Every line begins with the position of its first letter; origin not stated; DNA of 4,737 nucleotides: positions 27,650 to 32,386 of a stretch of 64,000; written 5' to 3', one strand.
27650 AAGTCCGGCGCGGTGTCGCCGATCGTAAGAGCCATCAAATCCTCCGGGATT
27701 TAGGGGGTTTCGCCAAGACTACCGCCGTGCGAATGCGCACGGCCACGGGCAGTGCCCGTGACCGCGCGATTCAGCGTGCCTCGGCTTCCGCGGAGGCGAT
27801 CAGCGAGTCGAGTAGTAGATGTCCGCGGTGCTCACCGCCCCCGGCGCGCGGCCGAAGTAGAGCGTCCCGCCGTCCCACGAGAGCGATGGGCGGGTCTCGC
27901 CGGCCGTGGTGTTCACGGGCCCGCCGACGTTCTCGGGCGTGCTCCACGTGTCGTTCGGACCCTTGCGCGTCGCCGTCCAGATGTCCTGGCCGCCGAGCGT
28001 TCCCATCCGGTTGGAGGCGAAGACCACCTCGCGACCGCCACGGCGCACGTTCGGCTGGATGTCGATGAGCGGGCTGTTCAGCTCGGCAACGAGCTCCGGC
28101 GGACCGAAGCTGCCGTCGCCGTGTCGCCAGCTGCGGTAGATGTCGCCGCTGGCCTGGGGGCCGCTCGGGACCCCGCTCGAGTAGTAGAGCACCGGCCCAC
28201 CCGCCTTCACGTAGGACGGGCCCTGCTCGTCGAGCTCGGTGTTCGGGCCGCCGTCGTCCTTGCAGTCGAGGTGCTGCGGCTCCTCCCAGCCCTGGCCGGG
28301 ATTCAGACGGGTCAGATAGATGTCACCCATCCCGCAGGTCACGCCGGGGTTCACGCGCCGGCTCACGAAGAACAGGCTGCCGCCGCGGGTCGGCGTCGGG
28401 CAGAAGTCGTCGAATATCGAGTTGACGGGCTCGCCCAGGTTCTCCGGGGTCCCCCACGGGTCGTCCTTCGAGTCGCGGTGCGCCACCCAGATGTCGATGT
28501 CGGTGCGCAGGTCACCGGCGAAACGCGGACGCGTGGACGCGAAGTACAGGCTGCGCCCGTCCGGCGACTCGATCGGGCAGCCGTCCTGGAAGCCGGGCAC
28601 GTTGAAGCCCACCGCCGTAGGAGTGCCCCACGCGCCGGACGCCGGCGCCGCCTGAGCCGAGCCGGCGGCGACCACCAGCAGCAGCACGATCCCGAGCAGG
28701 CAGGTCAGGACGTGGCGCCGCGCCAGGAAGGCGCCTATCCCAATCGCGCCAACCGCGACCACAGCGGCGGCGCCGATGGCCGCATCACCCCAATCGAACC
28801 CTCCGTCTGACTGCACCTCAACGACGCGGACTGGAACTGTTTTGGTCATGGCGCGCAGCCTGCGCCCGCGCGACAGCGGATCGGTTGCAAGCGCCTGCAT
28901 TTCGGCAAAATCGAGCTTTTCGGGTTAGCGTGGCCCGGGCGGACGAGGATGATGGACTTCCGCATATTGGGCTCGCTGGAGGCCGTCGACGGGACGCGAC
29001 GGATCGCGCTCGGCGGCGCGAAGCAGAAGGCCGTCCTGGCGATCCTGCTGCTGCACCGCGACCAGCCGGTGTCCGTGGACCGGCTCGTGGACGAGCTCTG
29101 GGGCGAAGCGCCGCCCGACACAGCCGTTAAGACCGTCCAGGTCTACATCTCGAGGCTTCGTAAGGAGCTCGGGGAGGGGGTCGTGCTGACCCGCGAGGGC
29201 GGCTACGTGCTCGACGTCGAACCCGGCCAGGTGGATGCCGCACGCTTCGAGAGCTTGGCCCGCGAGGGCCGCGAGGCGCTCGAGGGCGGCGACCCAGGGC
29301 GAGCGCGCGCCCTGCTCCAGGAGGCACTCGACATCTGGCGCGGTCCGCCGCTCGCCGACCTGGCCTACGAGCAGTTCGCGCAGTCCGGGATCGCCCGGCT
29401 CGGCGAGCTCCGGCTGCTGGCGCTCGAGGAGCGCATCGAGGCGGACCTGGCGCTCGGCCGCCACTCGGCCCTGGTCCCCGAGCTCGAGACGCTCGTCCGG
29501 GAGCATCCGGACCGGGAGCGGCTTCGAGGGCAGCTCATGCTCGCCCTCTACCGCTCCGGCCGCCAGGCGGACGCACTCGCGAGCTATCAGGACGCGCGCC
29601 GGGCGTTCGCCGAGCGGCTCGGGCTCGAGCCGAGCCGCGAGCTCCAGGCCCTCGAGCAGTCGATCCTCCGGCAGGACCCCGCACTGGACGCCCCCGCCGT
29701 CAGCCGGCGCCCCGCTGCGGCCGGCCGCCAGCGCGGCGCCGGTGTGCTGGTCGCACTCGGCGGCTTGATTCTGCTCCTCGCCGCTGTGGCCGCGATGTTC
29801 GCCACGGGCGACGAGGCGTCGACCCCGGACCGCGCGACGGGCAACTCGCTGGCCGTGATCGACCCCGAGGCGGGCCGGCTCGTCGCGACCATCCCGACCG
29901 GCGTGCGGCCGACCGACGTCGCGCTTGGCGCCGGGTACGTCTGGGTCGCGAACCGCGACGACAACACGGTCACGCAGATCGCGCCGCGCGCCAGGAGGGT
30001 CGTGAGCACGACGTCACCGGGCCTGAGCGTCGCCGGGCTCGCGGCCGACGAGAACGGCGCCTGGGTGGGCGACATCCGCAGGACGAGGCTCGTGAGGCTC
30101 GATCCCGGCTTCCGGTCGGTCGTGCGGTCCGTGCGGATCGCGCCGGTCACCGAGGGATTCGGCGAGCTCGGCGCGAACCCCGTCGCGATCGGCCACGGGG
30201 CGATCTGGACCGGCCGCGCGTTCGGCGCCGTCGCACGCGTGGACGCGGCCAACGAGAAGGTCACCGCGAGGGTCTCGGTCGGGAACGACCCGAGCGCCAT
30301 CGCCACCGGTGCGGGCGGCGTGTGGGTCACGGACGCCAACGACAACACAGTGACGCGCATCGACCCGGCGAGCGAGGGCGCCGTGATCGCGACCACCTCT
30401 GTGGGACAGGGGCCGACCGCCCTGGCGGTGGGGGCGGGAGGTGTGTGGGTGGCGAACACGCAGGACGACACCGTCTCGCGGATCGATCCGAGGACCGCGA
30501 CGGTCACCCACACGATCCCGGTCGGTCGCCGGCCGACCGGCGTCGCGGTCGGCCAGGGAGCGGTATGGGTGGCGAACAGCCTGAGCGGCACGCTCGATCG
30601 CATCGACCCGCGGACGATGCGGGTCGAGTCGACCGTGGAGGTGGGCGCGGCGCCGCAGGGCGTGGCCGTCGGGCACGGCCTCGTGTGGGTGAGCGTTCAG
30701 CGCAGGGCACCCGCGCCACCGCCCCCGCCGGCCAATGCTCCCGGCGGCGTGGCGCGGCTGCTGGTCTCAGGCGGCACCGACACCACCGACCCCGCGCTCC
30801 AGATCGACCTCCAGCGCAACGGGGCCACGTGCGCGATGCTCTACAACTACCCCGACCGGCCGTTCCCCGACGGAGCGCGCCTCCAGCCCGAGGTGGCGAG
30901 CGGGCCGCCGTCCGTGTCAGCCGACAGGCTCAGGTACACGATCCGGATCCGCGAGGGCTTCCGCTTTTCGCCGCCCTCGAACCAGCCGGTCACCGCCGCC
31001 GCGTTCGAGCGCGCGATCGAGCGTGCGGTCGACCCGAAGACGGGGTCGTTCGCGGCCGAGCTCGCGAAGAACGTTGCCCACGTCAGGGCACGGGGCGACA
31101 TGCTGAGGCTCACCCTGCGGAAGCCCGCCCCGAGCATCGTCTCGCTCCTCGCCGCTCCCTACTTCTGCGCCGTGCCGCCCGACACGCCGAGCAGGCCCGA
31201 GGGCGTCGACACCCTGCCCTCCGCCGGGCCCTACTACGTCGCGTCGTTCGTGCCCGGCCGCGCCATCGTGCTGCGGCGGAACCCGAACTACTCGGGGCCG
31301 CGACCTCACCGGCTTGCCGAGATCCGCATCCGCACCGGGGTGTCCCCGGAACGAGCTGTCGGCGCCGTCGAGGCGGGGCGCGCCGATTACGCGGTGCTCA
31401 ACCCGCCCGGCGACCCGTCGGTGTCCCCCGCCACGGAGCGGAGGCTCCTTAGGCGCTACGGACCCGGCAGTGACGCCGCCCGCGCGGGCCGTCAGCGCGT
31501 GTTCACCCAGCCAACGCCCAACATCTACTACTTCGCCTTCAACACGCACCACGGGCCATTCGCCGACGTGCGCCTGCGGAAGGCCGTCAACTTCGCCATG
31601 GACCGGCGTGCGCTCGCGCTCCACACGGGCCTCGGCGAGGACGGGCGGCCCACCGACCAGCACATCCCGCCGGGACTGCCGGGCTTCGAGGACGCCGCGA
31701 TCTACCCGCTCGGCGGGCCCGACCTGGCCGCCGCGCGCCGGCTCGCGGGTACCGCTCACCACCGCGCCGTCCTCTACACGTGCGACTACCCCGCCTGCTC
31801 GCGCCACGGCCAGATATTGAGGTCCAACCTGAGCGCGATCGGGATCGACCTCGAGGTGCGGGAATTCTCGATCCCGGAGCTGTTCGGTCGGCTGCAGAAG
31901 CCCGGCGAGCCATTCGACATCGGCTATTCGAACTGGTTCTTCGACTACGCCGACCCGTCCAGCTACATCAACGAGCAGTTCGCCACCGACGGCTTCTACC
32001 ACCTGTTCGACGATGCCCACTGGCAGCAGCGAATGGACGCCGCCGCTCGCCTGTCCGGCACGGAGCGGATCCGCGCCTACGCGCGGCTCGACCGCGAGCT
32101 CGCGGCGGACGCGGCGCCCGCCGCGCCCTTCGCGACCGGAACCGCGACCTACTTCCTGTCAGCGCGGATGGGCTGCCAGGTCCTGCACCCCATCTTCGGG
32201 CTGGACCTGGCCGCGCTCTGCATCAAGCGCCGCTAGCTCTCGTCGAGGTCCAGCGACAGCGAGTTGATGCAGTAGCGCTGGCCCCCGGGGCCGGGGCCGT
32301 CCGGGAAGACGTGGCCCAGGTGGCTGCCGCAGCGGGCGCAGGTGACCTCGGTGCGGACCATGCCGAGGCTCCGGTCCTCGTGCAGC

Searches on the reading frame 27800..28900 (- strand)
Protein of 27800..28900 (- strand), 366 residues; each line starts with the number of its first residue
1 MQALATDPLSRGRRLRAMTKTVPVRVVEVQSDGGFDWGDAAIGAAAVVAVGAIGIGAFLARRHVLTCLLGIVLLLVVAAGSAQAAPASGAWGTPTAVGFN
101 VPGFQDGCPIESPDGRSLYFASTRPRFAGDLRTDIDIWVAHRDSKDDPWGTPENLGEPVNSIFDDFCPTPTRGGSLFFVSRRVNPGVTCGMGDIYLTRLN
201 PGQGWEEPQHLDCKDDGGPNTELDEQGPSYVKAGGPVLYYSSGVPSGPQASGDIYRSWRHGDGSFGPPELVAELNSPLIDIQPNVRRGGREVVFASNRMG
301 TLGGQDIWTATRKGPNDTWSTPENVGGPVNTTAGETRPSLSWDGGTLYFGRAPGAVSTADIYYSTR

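Call 11: search_protein_families(library=pfam, proteins=[window:27800-28900:-], max_evalue=0.001)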
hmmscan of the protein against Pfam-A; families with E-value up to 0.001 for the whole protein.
window:27800-28900:- (366 aa): 1 family
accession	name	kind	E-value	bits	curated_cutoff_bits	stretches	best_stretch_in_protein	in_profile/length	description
PF07676.18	PD40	-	6.5e-10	39.1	20.9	1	106-139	11-38/38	WD40-like Beta Propeller Repeat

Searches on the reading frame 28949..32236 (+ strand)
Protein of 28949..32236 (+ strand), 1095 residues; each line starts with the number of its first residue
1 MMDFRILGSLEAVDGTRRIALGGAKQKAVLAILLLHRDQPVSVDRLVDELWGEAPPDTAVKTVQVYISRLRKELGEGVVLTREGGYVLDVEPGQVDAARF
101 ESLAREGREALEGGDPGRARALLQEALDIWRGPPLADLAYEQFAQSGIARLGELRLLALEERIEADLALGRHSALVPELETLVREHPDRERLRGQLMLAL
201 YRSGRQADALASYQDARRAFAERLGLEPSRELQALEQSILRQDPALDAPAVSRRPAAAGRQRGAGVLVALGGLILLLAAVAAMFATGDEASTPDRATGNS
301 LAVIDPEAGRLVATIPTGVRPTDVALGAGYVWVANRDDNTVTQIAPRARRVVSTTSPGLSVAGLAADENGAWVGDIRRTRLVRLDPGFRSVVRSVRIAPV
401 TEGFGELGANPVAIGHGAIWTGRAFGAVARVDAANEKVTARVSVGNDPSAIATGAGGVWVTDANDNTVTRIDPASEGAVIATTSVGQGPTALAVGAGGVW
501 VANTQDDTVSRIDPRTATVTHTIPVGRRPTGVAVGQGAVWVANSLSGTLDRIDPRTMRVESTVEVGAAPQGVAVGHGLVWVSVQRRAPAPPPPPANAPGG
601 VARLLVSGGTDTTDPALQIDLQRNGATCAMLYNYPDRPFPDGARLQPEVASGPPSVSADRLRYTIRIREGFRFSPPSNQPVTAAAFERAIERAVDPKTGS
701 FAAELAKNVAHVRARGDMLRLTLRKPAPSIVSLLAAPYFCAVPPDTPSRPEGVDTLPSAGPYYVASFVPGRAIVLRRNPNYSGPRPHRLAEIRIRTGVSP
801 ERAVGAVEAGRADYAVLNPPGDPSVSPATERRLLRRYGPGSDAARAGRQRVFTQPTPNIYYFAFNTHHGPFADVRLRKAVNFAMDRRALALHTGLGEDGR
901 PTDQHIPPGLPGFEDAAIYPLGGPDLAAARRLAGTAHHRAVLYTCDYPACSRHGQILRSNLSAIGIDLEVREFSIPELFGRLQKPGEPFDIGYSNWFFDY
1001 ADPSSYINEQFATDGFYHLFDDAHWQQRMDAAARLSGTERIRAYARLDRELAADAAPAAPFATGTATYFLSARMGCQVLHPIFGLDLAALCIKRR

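Call 11: search_protein_families(library=pfam, proteins=[window:28949-32236:+], max_evalue=0.001)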
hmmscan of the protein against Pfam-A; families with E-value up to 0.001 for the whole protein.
window:28949-32236:+ (1095 aa): 7 families
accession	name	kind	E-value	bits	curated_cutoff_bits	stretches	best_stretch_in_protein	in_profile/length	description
PF00496.27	SBP_bac_5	-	1.2e-51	176.4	32.4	1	645-1015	2-365/368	Bacterial extracellular solute-binding proteins, family 5 Middle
PF03704.23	BTAD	-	1.2e-47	162.3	22.1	1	95-240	1-146/146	Bacterial transcriptional activator domain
PF00486.34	Trans_reg_C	-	2.6e-11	43.9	26.2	1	24-88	8-77/77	Transcriptional regulatory protein, C terminal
PF24684.1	Vgb_lyase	-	2e-10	40.4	50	1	416-580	23-195/290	Virginiamycin B lyase family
PF21783.3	YNCE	-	4.4e-09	36.6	27.1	1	483-572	26-117/339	YNCE-like beta-propeller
PF16819.11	DUF5074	-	1.5e-07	31.2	27.2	1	432-561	94-220/353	Domain of unknown function (DUF5074)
PF21959.2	DUF6923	-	1.5e-06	28.6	27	0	497-580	98-181/234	Repeat of unknown function (DUF6923)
